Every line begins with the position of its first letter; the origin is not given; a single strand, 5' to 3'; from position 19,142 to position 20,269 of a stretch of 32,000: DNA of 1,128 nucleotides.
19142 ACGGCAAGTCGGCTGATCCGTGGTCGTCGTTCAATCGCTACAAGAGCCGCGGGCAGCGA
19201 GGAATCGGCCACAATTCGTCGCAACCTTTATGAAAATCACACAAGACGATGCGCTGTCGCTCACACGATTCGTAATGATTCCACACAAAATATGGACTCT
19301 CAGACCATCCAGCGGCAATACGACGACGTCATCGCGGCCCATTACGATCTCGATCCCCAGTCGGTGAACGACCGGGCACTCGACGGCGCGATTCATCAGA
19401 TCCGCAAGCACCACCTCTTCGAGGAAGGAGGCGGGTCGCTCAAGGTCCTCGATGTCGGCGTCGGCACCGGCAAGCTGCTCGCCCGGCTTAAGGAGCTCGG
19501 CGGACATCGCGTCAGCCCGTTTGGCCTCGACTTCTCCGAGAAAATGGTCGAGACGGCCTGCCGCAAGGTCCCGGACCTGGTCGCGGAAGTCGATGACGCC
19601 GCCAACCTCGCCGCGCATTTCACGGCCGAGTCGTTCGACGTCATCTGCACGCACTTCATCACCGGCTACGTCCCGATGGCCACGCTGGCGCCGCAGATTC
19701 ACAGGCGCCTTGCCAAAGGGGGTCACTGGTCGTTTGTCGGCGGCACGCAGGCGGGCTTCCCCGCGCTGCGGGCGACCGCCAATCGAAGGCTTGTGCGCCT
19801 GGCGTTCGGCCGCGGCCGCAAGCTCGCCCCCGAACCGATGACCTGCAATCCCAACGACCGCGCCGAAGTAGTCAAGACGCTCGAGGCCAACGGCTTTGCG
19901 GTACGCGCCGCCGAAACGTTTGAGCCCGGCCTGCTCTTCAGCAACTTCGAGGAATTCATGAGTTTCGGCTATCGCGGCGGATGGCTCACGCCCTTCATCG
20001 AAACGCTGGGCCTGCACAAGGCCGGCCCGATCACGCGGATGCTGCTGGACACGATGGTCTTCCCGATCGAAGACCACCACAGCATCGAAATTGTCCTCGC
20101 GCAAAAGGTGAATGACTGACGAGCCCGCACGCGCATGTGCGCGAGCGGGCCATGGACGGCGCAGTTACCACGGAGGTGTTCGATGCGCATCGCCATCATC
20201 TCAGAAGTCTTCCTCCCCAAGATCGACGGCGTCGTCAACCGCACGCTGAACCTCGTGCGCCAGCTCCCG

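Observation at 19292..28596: Candidate uncharacterised lipid or glycolipid head-group tailoring locus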

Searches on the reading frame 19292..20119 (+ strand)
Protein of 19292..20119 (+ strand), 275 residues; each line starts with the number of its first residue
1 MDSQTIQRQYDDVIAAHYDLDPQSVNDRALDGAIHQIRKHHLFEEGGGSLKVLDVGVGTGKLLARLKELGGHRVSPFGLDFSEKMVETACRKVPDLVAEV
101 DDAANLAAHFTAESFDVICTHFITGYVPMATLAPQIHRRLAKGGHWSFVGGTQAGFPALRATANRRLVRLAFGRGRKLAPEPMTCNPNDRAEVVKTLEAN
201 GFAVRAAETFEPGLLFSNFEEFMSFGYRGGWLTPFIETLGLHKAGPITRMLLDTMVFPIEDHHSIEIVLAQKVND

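Call 15: search_protein_families(library=pfam, proteins=[window:19292-20119:+], max_evalue=10)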
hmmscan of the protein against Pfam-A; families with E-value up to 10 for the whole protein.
window:19292-20119:+ (275 aa): 9 families
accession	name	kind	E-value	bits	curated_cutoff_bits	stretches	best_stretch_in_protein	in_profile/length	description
PF13649.12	Methyltransf_25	-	2e-12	48.1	27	1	52-144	1-97/97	Methyltransferase domain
PF08241.18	Methyltransf_11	-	6.2e-10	40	21.2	1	53-145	1-92/95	Methyltransferase domain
PF08242.18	Methyltransf_12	-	5.8e-09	37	30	1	53-145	1-97/98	Methyltransferase domain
PF13847.12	Methyltransf_31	-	6.5e-08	32.8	27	1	50-124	5-84/145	Methyltransferase domain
PF13489.12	Methyltransf_23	-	7.6e-06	26.2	27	1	42-147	16-115/164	Methyltransferase domain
PF07021.18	MetW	-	0.00015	21.9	21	1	51-119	16-80/193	Methionine biosynthesis protein MetW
PF01209.24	Ubie_methyltran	-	0.00015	21.7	20.1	1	34-145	31-148/233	ubiE/COQ5 methyltransferase family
PF06325.19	PrmA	-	0.022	14.7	22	1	51-148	164-258/296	Ribosomal protein L11 methyltransferase (PrmA)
PF01135.25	PCMT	-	0.026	14.7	20.3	1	49-99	74-124/210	Protein-L-isoaspartate(D-aspartate) O-methyltransferase (PCMT)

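Call 83: search_dna_similar(query=window:19292-20116:+, collection=plasmids, mode=protein, max_rows=20, max_evalue=0.001)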
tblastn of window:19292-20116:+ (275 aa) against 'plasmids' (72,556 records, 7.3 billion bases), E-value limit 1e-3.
Records with a match: 25; places in all: 30; records where one place covers at least 80% of the query: 1.
Best place of each record, by identity: <60% 25.
By first word of the organism name: Rhizobium 7; Streptomyces 4; Sinorhizobium 3; Embleya 2; Sagittula 2; Neorhizobium 1; Aureibacter 1; Chroococcidiopsis 1; Phyllobacterium 1; Haloterrigena 1; and 2 more.
By predicted mobility (MOB-suite, as given by PLSDB): non-mobilizable 17; conjugative 5; mobilizable 3.
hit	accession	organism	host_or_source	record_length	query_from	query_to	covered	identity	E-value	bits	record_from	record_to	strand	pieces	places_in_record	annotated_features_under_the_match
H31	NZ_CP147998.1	Neorhizobium sp. EC2-8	-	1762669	10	272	83%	32.0%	2e-14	104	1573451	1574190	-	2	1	record has no annotation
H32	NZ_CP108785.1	Embleya sp. NBC_00888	-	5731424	1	212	77%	30.4%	6e-5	52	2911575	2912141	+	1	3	none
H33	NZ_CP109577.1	Streptomyces sp. NBC_01369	-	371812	5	212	76%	29.4%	2e-6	56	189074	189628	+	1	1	class I SAM-dependent methyltransferase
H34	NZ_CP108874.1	Streptomyces sp. NBC_00826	-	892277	5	212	76%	29.4%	2e-6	56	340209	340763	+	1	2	class I SAM-dependent methyltransferase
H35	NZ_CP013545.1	Rhizobium phaseoli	Phaseolus vulgaris,Whole ...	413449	51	253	74%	26.9%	5e-4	49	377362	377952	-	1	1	class I SAM-dependent methyltransferase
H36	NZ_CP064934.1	Rhizobium phaseoli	Phaseolus vulgaris,single cell,soil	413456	51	253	74%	26.9%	5e-4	49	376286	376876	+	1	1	class I SAM-dependent methyltransferase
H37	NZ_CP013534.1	Rhizobium phaseoli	Phaseolus vulgaris,Whole ...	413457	51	253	74%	26.9%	5e-4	49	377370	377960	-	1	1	class I SAM-dependent methyltransferase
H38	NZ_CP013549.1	Rhizobium phaseoli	Phaseolus vulgaris,Whole ...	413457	51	253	74%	26.9%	5e-4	49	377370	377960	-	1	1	class I SAM-dependent methyltransferase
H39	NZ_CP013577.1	Rhizobium phaseoli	Phaseolus vulgaris,Whole ...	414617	51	253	74%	26.9%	5e-4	49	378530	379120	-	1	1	class I SAM-dependent methyltransferase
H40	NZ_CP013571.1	Rhizobium phaseoli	Phaseolus vulgaris,Whole ...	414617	51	253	74%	26.9%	5e-4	49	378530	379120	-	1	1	class I SAM-dependent methyltransferase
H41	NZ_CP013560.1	Rhizobium phaseoli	Phaseolus vulgaris,Whole ...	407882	51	253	74%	26.9%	1e-3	48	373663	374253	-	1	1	class I SAM-dependent methyltransferase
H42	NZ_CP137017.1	Sinorhizobium fredii GR64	Phaseolus vulgaris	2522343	51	229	65%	29.1%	1e-4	51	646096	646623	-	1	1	record has no annotation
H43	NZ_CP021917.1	Sagittula sp. P11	cell culture,sulfidic waters (60 m) ...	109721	8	151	52%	33.6%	1e-4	50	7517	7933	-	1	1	none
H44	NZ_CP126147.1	Sagittula sp. MA-2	Cell culture,Coastal seawater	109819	8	151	52%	33.6%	2e-4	50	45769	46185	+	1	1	class I SAM-dependent methyltransferase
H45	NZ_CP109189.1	Streptomyces sp. NBC_01708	-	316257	5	155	55%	31.8%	6e-7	58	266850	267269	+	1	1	class I SAM-dependent methyltransferase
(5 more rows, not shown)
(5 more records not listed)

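Call 85: get_annotated_region(hit=H31, flank=5000)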
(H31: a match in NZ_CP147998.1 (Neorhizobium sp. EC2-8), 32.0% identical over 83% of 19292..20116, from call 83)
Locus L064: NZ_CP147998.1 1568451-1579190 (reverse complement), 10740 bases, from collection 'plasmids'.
description: Neorhizobium sp. EC2-8 plasmid unnamed2, complete sequence
organism: Neorhizobium sp. EC2-8 (NCBI taxid 3129230)
taxonomy: Bacteria; Pseudomonadota; Alphaproteobacteria; Hyphomicrobiales; Rhizobiaceae; Neorhizobium; Neorhizobium sp. EC2-8
host: -; source: -; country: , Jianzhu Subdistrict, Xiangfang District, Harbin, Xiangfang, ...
typing (MOB-suite, as given by PLSDB): conjugative; relaxase MOBQ; mating-pair formation MPF_T
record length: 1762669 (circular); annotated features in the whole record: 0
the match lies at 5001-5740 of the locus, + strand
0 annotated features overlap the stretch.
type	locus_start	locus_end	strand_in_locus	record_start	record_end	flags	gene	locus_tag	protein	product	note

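Call 87: search_protein_families(library=pfam, proteins=[L064:260-871:+, L064:930-2408:+, L064:2437-3213:+, L064:3210-4697:+, L064:4950-5615:+, L064:6367-6903:+, L064:7200-8366:+, L064:8412-9074:+], max_evalue=0.0001)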
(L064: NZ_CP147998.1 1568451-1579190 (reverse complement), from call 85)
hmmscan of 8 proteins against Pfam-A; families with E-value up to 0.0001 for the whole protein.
L064:260-871:+ (203 aa): 1 family
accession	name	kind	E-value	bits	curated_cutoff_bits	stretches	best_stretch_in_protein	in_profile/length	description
PF00497.25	SBP_bac_3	-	4.1e-21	75.5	26.4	1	1-196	50-131/132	Bacterial extracellular solute-binding proteins, family 3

L064:930-2408:+ (492 aa): 1 family
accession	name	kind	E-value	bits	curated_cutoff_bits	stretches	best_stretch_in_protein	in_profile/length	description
PF00528.27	BPD_transp_1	-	2e-09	37.9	26.4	1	49-195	1-132/184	Binding-protein-dependent transport system inner membrane component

L064:2437-3213:+ (258 aa): 3 families
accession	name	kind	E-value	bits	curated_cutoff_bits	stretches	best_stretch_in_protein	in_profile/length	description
PF00005.33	ABC_tran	-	4.6e-36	124.9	25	1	22-180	1-137/137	ABC transporter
PF13304.12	AAA_21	-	7.4e-13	49.7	27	1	148-211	234-300/304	AAA domain, putative AbiEii toxin, Type IV TA system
PF02463.25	SMC_N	-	5.8e-09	36.1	40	1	32-219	24-207/220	RecF/RecN/SMC N terminal domain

L064:3210-4697:+ (495 aa): 1 family
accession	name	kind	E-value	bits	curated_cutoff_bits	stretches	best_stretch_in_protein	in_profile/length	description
PF00221.24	Lyase_aromatic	-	4.3e-142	474.5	27.3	1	12-453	4-453/466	Aromatic amino acid lyase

L064:4950-5615:+ (221 aa): 6 families
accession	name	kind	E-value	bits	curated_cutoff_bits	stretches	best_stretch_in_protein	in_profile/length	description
PF13649.12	Methyltransf_25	-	1.1e-09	39.3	27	1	57-147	1-97/97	Methyltransferase domain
PF08241.18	Methyltransf_11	-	4.3e-08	34.1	21.2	1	58-150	1-94/95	Methyltransferase domain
PF08242.18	Methyltransf_12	-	2.8e-07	31.6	30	1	58-148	1-97/98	Methyltransferase domain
PF13847.12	Methyltransf_31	-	4.5e-07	30.1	27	1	56-155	6-113/145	Methyltransferase domain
PF13489.12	Methyltransf_23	-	6.5e-05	23.2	27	1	41-158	9-121/164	Methyltransferase domain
PF01209.24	Ubie_methyltran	-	7.5e-05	22.6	20.1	1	21-152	15-152/233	ubiE/COQ5 methyltransferase family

L064:6367-6903:+ (178 aa): 0 families

L064:7200-8366:+ (388 aa): 2 families
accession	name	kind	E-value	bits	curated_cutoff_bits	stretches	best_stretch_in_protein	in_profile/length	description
PF03972.19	MmgE_PrpD_N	-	1.5e-52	178.7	32.1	1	19-242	14-239/244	MmgE/PrpD N-terminal domain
PF19305.4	MmgE_PrpD_C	-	2.9e-24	86.2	32.1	1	267-363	1-98/173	MmgE/PrpD C-terminal domain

L064:8412-9074:+ (220 aa): 1 family
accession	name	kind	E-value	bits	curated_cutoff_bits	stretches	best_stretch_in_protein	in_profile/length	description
PF07729.17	FCD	-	6.4e-08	33.5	24.3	1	74-192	1-106/125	FCD domain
